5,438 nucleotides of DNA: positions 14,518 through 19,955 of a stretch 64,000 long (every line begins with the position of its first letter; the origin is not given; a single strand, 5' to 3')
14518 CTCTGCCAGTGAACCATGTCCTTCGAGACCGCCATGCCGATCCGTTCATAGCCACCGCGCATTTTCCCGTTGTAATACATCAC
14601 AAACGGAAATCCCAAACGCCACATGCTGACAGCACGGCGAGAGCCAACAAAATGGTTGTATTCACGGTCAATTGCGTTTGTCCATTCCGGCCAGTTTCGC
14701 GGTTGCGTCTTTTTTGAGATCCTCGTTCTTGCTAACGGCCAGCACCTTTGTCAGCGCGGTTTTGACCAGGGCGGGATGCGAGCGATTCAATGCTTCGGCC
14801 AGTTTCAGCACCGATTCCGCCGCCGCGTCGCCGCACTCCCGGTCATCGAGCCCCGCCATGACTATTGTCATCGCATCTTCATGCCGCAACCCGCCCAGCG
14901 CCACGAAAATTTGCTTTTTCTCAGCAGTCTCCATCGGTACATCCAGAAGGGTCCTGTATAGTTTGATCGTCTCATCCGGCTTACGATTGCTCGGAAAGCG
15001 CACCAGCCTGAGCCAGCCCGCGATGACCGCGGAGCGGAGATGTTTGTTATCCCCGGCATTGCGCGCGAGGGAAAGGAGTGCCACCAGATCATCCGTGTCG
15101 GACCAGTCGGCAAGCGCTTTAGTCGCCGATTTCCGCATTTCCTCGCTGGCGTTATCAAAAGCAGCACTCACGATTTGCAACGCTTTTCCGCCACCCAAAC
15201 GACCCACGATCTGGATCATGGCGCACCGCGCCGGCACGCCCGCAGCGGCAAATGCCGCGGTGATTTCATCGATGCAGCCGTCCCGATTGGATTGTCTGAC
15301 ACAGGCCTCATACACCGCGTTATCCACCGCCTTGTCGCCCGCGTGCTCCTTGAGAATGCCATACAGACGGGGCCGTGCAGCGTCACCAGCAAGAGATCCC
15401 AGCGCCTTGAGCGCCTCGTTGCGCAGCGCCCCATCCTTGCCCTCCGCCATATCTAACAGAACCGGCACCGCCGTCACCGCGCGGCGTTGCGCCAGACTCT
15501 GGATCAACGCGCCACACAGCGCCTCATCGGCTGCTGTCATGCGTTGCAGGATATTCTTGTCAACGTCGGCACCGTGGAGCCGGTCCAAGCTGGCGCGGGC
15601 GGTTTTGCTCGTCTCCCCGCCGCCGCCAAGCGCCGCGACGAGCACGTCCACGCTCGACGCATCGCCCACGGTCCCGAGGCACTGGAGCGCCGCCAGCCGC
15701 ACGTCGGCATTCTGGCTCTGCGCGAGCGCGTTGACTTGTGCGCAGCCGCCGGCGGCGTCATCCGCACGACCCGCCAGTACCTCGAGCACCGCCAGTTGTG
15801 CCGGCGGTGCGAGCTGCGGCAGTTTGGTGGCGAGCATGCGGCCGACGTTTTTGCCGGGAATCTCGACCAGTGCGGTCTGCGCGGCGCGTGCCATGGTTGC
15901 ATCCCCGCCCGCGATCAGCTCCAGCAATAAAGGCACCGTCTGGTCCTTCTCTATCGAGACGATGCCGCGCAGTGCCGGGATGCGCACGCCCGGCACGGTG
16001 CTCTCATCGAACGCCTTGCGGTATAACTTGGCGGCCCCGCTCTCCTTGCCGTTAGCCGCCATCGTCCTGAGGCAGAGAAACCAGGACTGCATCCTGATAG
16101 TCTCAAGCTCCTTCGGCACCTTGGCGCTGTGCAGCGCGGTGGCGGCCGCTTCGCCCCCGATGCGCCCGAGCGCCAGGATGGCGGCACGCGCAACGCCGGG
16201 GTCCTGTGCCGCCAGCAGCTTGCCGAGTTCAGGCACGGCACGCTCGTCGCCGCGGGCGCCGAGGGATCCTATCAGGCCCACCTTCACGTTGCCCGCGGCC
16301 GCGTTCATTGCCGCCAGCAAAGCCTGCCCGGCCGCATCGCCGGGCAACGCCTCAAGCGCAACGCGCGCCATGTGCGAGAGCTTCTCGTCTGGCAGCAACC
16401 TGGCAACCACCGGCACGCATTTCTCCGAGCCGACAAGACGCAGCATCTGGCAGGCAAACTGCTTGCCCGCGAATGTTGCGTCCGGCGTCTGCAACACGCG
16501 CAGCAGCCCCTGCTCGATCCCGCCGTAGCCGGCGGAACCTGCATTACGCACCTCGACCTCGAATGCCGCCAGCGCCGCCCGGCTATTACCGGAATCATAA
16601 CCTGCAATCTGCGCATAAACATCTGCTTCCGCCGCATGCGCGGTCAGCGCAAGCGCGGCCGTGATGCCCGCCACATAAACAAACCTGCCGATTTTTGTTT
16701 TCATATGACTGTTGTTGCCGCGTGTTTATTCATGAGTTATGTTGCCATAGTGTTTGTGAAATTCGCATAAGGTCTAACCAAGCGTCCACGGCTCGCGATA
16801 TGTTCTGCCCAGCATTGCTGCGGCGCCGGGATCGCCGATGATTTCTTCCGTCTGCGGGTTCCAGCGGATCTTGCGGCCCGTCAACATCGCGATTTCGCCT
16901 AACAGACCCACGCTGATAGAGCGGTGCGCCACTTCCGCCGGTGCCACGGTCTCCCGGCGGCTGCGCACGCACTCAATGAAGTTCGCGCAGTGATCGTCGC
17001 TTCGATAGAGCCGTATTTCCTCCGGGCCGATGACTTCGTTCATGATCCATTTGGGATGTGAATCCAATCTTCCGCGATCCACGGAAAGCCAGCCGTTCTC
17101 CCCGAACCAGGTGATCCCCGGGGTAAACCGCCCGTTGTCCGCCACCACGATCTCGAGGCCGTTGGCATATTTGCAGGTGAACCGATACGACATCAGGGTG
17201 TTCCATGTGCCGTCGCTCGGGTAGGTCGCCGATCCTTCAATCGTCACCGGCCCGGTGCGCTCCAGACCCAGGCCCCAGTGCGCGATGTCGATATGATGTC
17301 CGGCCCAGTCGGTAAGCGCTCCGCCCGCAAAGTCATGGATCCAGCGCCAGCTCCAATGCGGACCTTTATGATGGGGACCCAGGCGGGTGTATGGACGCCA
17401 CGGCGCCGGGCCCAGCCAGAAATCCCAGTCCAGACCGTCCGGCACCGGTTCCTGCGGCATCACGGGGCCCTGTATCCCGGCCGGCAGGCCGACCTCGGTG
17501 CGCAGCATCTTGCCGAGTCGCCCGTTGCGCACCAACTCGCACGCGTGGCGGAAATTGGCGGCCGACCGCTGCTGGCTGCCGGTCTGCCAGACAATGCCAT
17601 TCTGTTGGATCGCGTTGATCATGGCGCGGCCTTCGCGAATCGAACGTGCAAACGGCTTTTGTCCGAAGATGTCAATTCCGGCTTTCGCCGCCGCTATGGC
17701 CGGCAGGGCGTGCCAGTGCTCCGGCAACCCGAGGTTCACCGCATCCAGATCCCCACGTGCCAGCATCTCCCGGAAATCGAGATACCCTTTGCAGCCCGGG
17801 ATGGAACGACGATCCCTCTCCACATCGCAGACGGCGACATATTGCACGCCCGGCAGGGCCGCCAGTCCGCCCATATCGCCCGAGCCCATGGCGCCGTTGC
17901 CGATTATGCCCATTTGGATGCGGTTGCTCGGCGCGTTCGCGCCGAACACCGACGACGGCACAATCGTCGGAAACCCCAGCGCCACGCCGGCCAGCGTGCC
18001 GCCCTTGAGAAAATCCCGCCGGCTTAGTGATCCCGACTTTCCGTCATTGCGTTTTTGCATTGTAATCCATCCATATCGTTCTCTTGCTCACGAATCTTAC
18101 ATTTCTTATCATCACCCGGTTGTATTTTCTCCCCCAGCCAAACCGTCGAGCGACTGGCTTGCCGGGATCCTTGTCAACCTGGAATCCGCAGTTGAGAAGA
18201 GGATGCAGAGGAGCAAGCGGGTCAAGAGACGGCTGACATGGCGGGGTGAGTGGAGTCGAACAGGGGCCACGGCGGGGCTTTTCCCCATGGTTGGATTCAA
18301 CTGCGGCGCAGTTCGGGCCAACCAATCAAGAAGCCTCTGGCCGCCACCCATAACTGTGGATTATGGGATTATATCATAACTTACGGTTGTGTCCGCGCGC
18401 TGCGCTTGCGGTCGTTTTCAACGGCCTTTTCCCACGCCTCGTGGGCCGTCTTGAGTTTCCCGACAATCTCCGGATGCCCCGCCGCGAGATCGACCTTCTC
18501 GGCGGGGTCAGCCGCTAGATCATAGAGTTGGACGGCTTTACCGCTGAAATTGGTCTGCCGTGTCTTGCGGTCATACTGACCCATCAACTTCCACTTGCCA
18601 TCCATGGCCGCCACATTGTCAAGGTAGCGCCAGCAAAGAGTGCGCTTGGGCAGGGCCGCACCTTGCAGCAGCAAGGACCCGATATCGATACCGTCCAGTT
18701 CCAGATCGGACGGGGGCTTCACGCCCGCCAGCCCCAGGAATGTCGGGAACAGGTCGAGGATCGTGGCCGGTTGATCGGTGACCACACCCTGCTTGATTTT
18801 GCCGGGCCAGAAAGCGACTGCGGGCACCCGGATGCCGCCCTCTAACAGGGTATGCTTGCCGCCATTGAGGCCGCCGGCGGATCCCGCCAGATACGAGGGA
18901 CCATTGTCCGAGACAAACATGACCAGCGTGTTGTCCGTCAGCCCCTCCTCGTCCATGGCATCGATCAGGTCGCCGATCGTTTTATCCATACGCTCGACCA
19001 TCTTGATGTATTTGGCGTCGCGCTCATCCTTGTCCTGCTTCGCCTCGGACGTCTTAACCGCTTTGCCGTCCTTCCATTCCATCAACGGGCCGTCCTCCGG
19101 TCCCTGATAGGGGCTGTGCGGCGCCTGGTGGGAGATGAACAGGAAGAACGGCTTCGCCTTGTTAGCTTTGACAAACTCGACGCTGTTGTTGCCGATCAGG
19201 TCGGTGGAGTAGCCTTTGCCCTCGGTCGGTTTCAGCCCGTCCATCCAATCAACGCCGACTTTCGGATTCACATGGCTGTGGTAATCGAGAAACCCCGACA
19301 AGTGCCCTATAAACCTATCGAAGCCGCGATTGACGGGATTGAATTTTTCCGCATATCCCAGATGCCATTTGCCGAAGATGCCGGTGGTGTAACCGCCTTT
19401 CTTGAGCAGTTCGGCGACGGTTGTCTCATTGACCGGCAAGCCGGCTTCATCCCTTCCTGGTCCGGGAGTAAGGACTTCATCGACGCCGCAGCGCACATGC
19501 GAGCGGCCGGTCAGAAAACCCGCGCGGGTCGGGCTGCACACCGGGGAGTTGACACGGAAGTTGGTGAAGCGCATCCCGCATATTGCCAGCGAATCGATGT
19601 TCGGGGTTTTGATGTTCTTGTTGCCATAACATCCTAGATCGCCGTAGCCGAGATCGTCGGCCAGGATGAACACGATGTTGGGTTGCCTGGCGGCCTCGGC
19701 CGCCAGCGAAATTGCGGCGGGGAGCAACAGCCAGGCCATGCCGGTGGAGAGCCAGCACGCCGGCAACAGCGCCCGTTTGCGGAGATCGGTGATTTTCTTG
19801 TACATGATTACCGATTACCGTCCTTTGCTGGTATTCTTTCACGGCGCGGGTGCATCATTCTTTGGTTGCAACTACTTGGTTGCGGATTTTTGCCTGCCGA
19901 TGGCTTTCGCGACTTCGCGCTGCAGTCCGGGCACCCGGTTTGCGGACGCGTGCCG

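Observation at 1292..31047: Repeated secreted two-gene cassette: giant HEXXH peptidase-like protein plus non-catalytic FGE/C-lectin-fold partner (best candidate for an undescribed system)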

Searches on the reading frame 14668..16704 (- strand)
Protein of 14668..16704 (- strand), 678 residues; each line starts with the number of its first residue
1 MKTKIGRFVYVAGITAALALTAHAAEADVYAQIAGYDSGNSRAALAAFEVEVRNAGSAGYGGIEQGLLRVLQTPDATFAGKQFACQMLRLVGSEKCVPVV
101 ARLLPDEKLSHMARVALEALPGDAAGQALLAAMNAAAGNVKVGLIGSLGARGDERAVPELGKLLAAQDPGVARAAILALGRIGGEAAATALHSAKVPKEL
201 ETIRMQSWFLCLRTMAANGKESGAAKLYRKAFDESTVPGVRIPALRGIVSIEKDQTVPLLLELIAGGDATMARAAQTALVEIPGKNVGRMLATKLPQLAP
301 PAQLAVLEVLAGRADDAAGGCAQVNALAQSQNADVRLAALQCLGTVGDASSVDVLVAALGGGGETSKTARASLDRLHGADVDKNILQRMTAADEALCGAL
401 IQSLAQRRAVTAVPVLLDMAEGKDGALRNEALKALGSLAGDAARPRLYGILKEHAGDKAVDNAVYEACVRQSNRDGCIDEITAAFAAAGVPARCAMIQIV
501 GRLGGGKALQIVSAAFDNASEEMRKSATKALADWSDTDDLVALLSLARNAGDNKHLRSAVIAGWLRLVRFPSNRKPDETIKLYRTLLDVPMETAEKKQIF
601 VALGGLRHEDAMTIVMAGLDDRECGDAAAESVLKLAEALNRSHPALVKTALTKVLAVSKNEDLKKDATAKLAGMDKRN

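Call 6: search_protein_families(library=pfam, proteins=[window:14668-16704:-], max_evalue=0.001)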
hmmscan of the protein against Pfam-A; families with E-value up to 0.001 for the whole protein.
window:14668-16704:- (678 aa): 3 families
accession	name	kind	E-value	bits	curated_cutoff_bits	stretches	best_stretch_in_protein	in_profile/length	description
PF13646.12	HEAT_2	-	5.7e-30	103.9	27.7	3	128-191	3-67/88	HEAT repeats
PF02985.28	HEAT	-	6.8e-08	32.5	23.5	0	327-346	8-27/31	HEAT repeat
PF03130.22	HEAT_PBS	-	1.4e-07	31.8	20.9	0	171-194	1-24/27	PBS lyase HEAT-like repeat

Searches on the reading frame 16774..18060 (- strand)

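Call 6: search_protein_families(library=pfam, proteins=[window:16774-18060:-], max_evalue=0.001)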
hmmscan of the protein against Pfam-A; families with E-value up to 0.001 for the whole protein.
window:16774-18060:- (428 aa): 4 families
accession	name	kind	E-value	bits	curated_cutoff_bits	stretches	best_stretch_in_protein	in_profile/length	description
PF19051.5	GFO_IDH_MocA_C2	-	8.9e-25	88.1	23.3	1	201-426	43-253/254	Oxidoreductase family, C-terminal alpha/beta domain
PF01408.29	GFO_IDH_MocA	-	7.9e-11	43.1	24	1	49-159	2-117/120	Oxidoreductase family, NAD-binding Rossmann fold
PF22725.1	GFO_IDH_MocA_C3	-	8.2e-07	29.5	27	1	231-306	30-100/124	GFO/IDH/MocA C-terminal domain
PF10518.14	TAT_signal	-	0.00017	21.8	22.7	1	12-30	2-20/21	TAT (twin-arginine translocation) pathway signal sequence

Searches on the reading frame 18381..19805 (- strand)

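Call 6: search_protein_families(library=pfam, proteins=[window:18381-19805:-], max_evalue=0.001)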
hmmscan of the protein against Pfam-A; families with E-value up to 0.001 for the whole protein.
window:18381-19805:- (474 aa): 4 families
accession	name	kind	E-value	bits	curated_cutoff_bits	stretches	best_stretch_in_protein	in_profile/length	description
PF00884.28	Sulfatase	-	1.3e-64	218.9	25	1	42-362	1-301/301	Sulfatase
PF16347.10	SGSH_C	-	5e-08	33.7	29.3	1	317-440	8-131/154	N-sulphoglucosamine sulphohydrolase, C-terminal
PF01663.27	Phosphodiest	-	1e-06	29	23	1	263-302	181-220/342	Type I phosphodiesterase / nucleotide pyrophosphatase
PF02995.22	DUF229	-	0.00095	18.4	25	0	265-302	305-342/496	Protein of unknown function (DUF229)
